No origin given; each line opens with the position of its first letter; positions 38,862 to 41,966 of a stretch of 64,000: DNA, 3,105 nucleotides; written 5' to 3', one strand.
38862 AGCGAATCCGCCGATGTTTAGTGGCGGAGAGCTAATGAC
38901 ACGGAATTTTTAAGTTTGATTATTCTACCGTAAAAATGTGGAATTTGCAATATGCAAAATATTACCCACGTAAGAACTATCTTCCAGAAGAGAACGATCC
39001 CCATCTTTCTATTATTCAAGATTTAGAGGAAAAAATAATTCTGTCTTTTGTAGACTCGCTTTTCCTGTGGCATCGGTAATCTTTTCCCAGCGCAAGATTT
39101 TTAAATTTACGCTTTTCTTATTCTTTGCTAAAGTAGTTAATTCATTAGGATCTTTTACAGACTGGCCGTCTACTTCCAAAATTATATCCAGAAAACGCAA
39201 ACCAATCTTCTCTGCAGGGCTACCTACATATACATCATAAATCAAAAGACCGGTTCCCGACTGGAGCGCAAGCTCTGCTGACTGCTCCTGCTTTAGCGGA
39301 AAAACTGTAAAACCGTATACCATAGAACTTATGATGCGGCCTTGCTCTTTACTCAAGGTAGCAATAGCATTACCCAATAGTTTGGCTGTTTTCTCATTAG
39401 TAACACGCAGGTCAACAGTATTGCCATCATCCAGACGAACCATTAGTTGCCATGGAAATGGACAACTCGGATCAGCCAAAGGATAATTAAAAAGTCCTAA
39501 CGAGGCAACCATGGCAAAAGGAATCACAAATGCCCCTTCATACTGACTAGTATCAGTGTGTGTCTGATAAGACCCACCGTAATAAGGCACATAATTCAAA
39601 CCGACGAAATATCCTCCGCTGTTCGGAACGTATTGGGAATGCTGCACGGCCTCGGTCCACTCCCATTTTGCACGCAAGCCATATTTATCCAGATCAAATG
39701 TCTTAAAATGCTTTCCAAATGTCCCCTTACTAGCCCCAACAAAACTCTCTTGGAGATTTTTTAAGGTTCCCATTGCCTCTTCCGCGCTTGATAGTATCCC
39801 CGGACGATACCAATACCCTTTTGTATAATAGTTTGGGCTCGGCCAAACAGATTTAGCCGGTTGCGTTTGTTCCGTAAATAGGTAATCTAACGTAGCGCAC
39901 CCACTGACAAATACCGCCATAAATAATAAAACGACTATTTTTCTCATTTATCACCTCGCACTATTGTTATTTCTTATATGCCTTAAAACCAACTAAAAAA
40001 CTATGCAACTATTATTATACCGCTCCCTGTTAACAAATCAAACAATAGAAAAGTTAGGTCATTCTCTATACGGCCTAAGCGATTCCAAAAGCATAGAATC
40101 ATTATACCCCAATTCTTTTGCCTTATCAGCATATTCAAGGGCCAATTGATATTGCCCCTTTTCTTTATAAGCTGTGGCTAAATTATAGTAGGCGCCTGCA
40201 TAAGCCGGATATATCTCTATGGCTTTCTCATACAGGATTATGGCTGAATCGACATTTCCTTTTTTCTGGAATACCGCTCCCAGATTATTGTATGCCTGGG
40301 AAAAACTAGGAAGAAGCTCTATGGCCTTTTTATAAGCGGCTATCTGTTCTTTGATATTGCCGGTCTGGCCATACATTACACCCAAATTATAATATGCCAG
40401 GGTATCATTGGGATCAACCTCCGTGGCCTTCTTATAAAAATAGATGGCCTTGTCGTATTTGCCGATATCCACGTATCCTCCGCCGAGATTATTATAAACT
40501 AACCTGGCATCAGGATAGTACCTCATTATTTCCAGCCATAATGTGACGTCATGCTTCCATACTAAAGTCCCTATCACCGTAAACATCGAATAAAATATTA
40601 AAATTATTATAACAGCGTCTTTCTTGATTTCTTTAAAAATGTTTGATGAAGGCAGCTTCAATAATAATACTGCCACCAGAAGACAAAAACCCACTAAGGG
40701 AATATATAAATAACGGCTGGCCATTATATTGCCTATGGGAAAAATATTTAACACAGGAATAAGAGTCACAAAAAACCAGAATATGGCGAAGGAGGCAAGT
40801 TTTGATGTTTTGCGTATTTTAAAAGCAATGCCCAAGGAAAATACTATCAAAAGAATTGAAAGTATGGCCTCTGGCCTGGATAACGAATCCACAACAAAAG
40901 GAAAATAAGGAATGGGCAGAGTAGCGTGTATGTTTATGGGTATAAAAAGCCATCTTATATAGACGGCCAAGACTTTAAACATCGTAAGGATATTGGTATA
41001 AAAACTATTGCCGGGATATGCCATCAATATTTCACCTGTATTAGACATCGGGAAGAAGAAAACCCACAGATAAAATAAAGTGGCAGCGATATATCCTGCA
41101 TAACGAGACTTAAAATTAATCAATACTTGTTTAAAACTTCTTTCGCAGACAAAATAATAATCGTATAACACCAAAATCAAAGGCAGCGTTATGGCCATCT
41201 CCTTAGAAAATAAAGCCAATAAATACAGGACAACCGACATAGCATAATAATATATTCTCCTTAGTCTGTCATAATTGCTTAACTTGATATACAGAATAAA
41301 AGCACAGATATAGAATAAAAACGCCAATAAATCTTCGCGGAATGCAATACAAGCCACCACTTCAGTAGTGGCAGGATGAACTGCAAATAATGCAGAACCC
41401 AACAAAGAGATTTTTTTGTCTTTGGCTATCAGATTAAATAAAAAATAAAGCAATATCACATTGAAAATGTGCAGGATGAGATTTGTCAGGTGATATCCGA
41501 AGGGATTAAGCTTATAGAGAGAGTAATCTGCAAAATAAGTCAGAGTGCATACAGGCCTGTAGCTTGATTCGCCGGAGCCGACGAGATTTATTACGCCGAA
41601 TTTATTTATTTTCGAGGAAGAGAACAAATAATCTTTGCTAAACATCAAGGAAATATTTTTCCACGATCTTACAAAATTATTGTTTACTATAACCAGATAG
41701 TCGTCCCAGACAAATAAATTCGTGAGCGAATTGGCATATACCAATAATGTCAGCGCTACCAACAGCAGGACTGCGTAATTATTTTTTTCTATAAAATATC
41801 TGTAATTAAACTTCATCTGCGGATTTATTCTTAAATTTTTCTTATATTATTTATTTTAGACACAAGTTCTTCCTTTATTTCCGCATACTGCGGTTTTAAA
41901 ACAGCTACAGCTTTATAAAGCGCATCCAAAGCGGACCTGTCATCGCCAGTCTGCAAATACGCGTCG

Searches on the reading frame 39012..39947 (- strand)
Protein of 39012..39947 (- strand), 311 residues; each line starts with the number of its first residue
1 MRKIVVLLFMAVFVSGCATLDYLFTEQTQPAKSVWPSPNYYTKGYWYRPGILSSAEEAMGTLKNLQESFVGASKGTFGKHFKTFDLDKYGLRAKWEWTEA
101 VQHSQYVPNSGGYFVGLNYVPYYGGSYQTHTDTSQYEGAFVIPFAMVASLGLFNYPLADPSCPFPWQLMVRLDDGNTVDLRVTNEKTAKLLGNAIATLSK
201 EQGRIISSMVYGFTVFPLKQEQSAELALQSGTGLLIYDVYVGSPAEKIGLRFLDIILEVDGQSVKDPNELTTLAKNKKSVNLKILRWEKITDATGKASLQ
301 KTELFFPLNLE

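Call 12: search_protein_families(library=pfam, proteins=[window:39012-39947:-])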
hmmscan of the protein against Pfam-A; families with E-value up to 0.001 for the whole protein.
window:39012-39947:- (311 aa): 3 families
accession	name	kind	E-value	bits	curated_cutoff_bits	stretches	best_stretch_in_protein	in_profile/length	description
PF17820.7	PDZ_6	-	7.4e-09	35.7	27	1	236-286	2-54/54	PDZ domain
PF13180.12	PDZ_2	-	1.4e-06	28.9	27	1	229-291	12-74/80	PDZ domain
PF00595.29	PDZ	-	0.00014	22.6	23.2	1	225-282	23-78/81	PDZ domain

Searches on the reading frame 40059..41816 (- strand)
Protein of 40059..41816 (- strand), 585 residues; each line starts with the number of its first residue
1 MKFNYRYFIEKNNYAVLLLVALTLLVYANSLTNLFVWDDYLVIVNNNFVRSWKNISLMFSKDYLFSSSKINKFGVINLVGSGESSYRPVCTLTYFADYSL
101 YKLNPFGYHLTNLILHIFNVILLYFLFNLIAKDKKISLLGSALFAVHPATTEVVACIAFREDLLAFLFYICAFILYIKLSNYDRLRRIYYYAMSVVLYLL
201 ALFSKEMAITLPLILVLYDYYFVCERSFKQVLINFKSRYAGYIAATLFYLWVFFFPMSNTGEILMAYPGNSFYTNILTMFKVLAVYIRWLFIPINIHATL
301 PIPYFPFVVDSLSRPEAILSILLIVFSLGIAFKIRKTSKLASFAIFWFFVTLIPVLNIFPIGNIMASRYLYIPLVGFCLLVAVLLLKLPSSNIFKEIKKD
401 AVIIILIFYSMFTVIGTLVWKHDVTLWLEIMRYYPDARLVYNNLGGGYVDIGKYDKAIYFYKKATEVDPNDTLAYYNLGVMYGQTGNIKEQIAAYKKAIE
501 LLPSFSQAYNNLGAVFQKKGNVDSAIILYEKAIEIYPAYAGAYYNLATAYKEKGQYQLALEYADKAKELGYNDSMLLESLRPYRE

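Call 12: search_protein_families(library=pfam, proteins=[window:40059-41816:-])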
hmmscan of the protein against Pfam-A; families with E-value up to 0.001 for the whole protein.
window:40059-41816:- (585 aa): 13 families
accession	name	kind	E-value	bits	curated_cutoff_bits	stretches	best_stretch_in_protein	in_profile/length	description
PF00515.34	TPR_1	-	1.1e-27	95.2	27.8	4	507-538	2-33/34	Tetratricopeptide repeat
PF13181.12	TPR_8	-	1.7e-23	81.2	25.7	3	474-501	3-30/34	Tetratricopeptide repeat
PF13431.12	TPR_17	-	2.2e-23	81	24.4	3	528-560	1-33/34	Tetratricopeptide repeat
PF13414.12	TPR_11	-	2.4e-23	82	26.8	3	448-486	4-42/42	TPR repeat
PF07719.23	TPR_2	-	2.5e-23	80.6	27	2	507-538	2-33/34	Tetratricopeptide repeat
PF13424.12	TPR_12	-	4.5e-19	68.9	30.1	1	506-568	3-73/77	Tetratricopeptide repeat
PF13374.12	TPR_10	-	4.1e-14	52.5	27.5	0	508-536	4-32/42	Tetratricopeptide repeat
PF13432.12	TPR_16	-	1e-13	51.9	32.7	3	448-503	7-62/65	Tetratricopeptide repeat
PF13428.12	TPR_14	-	5.8e-12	45.5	23.5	0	509-548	4-43/44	Tetratricopeptide repeat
PF13176.12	TPR_7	-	1.5e-11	43.8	27.9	0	508-536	1-29/36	Tetratricopeptide repeat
PF14559.12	TPR_19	-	1.7e-10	41.5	25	1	519-573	4-58/68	Tetratricopeptide repeat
PF13174.12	TPR_6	-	2.1e-05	25.3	26.3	0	511-537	5-31/33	Tetratricopeptide repeat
PF24575.1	TPR_Slam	-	0.00015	22.6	35.2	0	513-559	54-100/104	Surface lipoprotein assembly modifier, N-terminal TPR repeats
